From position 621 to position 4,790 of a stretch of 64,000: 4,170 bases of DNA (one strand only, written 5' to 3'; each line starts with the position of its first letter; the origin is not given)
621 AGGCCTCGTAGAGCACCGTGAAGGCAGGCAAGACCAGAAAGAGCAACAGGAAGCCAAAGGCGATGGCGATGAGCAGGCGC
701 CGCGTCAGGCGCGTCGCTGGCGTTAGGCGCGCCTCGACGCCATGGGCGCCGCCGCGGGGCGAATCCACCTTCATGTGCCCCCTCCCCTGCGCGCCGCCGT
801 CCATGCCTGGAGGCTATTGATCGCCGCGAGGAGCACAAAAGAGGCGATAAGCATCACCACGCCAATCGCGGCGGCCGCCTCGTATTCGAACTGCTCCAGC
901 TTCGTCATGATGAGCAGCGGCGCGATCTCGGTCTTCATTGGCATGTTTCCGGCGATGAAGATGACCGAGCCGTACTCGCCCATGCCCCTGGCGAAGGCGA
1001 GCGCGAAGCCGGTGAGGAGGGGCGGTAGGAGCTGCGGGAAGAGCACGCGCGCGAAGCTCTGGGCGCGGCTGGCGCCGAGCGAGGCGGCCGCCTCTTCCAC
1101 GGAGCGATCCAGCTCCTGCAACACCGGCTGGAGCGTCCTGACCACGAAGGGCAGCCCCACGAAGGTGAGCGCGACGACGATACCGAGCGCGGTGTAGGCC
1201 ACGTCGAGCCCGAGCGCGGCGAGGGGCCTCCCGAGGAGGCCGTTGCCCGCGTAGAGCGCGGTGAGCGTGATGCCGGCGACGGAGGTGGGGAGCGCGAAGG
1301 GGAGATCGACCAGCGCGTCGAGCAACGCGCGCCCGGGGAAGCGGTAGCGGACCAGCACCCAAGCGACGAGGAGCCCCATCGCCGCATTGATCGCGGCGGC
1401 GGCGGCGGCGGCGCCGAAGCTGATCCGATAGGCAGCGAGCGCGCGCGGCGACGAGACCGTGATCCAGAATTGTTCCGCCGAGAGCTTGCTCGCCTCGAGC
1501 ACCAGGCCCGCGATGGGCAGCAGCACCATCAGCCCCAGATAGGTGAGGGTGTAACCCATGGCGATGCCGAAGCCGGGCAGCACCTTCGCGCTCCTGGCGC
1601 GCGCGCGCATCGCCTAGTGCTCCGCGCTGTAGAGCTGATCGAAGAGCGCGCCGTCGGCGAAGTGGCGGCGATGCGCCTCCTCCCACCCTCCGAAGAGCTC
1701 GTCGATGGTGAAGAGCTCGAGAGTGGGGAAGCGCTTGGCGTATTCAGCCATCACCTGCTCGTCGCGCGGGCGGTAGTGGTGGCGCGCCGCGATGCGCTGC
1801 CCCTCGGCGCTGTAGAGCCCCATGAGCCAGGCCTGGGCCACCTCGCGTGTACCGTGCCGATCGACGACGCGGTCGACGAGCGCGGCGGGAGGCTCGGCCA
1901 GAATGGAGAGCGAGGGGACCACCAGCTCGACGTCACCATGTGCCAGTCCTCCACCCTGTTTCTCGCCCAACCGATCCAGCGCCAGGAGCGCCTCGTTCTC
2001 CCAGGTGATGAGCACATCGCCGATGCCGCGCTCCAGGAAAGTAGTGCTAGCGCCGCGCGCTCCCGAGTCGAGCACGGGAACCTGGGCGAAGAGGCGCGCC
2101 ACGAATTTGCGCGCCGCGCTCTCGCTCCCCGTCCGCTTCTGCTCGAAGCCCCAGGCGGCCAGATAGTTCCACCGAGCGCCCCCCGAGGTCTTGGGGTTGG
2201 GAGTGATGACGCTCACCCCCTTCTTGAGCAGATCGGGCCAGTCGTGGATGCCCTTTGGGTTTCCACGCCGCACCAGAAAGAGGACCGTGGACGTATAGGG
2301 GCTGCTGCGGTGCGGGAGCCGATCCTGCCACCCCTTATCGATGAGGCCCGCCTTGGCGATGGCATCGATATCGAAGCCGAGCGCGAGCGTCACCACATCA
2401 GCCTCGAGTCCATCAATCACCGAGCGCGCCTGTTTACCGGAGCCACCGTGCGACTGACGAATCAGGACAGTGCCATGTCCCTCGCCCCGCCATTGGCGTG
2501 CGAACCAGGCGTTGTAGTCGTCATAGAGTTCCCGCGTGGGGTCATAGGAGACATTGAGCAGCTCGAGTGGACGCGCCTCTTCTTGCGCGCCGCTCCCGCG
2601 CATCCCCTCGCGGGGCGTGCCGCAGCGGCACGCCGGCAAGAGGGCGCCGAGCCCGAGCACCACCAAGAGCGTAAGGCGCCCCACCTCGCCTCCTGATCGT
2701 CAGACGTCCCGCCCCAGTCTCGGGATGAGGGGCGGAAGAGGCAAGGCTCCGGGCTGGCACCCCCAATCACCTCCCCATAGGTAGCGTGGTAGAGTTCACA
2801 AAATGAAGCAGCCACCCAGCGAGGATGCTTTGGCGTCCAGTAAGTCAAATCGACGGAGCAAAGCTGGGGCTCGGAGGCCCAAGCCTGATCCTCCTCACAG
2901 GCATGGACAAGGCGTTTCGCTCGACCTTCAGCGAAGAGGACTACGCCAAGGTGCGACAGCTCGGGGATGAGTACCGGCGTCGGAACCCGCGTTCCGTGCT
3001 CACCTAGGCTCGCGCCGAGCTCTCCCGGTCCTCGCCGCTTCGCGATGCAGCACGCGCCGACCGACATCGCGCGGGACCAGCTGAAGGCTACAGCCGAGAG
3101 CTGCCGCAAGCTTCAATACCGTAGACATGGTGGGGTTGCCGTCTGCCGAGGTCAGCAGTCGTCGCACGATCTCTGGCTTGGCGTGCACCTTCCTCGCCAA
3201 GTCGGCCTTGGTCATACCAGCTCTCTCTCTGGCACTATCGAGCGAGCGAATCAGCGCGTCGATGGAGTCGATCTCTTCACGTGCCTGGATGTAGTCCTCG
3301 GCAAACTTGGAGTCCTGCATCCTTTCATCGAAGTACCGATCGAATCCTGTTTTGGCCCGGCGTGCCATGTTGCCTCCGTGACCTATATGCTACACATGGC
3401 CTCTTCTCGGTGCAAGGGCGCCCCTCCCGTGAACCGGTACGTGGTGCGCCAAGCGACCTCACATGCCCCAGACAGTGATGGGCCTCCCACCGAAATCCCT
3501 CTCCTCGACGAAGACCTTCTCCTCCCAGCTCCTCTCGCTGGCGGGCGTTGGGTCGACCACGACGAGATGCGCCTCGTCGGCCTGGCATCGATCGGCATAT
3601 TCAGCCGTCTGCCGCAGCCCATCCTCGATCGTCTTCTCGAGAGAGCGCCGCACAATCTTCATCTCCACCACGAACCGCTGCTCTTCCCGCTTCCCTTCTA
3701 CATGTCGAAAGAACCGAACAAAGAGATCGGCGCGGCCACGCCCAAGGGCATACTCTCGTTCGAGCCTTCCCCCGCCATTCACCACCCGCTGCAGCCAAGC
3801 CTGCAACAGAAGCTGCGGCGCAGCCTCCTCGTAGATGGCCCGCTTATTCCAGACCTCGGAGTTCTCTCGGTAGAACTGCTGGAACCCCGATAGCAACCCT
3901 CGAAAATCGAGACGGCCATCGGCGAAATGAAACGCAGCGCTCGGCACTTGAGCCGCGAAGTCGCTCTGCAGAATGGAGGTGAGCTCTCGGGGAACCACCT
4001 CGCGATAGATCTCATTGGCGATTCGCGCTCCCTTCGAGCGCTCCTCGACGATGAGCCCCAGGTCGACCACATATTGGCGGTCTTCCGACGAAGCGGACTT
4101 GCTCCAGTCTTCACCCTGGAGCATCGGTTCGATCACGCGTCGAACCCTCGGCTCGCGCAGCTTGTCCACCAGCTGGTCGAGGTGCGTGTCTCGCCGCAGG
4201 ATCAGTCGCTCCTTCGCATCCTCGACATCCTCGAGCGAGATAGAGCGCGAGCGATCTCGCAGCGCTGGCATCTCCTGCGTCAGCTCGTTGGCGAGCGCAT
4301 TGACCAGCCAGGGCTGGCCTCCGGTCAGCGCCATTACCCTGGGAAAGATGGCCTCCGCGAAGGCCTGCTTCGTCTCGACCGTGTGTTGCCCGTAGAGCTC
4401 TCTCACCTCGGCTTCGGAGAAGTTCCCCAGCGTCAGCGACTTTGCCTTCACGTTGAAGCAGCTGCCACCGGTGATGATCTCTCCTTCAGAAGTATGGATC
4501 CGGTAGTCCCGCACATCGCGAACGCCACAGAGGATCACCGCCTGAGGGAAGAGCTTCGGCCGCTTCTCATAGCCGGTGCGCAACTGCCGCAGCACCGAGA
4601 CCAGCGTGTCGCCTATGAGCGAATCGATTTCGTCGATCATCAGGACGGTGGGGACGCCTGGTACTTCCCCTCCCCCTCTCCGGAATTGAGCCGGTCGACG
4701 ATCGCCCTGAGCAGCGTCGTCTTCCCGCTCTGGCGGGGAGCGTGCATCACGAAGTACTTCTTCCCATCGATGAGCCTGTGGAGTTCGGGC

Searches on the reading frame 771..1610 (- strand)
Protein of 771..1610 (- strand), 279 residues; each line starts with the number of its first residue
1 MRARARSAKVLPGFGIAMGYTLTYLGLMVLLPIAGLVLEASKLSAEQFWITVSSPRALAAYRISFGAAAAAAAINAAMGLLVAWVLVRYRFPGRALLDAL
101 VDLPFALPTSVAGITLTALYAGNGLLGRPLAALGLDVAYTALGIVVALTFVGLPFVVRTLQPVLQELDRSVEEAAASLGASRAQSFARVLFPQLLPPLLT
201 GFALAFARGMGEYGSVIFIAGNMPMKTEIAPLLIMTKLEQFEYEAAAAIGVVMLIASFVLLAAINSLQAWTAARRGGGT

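Call 46: search_protein_families(library=pfam, proteins=[window:771-1610:-], max_evalue=0.001)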
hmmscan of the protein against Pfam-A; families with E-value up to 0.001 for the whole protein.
window:771-1610:- (279 aa): 1 family
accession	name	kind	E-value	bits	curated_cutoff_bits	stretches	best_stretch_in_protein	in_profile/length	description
PF00528.27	BPD_transp_1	-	2.6e-19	70.1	26.4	1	78-274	4-181/184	Binding-protein-dependent transport system inner membrane component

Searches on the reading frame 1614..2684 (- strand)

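Call 46: search_protein_families(library=pfam, proteins=[window:1614-2684:-], max_evalue=0.001)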
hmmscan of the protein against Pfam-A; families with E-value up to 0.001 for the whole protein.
window:1614-2684:- (356 aa): 1 family
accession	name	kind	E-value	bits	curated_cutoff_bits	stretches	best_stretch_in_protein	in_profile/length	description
PF13531.11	SBP_bac_11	-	5.7e-32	111.7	25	1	67-305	25-227/227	Bacterial extracellular solute-binding protein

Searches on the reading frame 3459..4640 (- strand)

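Call 91: search_protein_families(library=pfam, proteins=[window:3459-4640:-], max_evalue=0.001)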
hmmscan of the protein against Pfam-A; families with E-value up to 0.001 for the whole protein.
window:3459-4640:- (393 aa): 1 family
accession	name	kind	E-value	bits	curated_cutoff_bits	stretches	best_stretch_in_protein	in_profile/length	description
PF08011.17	PDDEXK_9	-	0.00024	21.5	25.5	1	291-351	20-78/105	PD-(D/E)XK nuclease superfamily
